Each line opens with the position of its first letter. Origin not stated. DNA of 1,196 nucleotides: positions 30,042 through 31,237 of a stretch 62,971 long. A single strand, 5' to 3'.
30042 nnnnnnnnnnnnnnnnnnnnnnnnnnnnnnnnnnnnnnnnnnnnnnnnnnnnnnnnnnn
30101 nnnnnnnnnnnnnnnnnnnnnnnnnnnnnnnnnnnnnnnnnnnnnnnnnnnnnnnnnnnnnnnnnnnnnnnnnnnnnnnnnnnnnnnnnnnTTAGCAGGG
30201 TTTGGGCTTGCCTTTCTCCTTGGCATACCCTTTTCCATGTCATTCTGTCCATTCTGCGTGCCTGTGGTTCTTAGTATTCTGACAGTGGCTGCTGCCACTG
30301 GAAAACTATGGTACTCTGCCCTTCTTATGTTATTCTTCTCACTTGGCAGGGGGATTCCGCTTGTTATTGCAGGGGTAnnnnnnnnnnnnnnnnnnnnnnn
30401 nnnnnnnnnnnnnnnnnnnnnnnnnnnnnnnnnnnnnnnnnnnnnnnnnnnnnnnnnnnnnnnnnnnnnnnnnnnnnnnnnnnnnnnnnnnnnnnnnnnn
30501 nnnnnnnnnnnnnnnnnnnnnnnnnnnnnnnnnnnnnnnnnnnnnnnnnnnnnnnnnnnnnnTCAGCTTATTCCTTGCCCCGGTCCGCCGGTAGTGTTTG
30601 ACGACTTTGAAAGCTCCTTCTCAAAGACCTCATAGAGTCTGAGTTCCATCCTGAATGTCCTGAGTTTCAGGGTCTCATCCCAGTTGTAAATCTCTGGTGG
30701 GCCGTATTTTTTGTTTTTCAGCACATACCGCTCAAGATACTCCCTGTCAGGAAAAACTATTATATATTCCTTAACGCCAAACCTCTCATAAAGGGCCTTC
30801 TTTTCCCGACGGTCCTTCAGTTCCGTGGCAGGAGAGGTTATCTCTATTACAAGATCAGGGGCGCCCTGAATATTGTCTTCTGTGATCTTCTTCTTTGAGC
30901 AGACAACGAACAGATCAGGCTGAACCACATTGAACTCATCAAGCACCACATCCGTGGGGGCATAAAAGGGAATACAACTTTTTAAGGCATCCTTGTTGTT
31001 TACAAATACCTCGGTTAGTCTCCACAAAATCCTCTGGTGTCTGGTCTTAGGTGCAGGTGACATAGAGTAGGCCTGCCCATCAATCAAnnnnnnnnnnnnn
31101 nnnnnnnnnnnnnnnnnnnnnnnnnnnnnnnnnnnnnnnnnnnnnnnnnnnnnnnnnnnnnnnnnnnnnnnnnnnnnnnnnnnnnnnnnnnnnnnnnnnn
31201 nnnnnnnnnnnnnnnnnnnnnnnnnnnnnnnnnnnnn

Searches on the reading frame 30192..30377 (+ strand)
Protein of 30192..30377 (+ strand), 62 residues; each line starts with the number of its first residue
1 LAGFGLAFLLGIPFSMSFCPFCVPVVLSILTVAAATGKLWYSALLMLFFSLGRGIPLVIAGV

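Call 55: search_protein_representatives(protein=window:30192-30377:+)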
Query: 62 residues. Proteins with E-value up to 0.001 (for the whole library): 91; up to 1e-10: 4; up to 1e-30: 0. The best 91 are listed.
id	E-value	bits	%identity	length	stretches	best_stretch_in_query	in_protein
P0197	7.1e-21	89.3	77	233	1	7-62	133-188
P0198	6.0e-15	70.7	54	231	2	4-61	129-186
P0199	2.1e-12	62.7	52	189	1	3-62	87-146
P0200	1.1e-11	60.5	57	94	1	3-62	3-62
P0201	4.4e-10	55.4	55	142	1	7-61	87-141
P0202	6.7e-10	54.8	66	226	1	4-47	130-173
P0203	7.5e-10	54.7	53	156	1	3-62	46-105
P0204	1.4e-09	53.8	49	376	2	2-59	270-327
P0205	1.6e-09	53.6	54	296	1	3-59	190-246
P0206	2.0e-09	53.3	52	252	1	2-61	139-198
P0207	4.9e-09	52.1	49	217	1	7-61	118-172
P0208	5.5e-09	51.9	55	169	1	6-60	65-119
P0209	8.5e-09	51.3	46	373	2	7-61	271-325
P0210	2.5e-08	49.8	51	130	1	7-61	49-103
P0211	3.6e-08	49.4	53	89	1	7-61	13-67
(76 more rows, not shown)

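Call 56: find_encoding_contigs(protein=P0197, flank=6000, max_places=5)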
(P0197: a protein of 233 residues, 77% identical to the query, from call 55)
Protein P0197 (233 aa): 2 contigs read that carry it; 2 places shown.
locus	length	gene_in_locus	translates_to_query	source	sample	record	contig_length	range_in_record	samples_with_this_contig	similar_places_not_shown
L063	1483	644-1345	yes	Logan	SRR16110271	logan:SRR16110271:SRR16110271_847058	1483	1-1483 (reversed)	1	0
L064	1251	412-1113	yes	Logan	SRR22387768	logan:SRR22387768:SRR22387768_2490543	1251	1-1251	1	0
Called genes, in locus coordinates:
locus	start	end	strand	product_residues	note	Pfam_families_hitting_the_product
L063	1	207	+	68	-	?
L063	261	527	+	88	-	PF13192:Thioredoxin_3, PF00462:Glutaredoxin (weak)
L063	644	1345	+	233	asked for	PF02683:DsbD_TM, PF13386:DsbD_2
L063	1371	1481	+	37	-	?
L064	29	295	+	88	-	PF13192:Thioredoxin_3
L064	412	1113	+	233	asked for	PF02683:DsbD_TM, PF13386:DsbD_2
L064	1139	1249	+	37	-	?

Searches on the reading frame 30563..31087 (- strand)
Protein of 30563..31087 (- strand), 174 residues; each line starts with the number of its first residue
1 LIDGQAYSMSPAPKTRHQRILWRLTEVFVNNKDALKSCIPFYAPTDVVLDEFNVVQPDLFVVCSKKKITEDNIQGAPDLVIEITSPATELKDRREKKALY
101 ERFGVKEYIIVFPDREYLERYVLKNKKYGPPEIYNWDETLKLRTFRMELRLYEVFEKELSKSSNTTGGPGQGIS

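Call 47: search_protein_families(library=pfam, proteins=[window:30563-31087:-], max_evalue=0.01)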
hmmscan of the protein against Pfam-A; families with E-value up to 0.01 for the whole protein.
window:30563-31087:- (174 aa): 1 family
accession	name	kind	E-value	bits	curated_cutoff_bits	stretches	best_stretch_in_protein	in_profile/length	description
PF05685.18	Uma2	-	2.3e-29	102.5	27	1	2-150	18-168/172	Putative restriction endonuclease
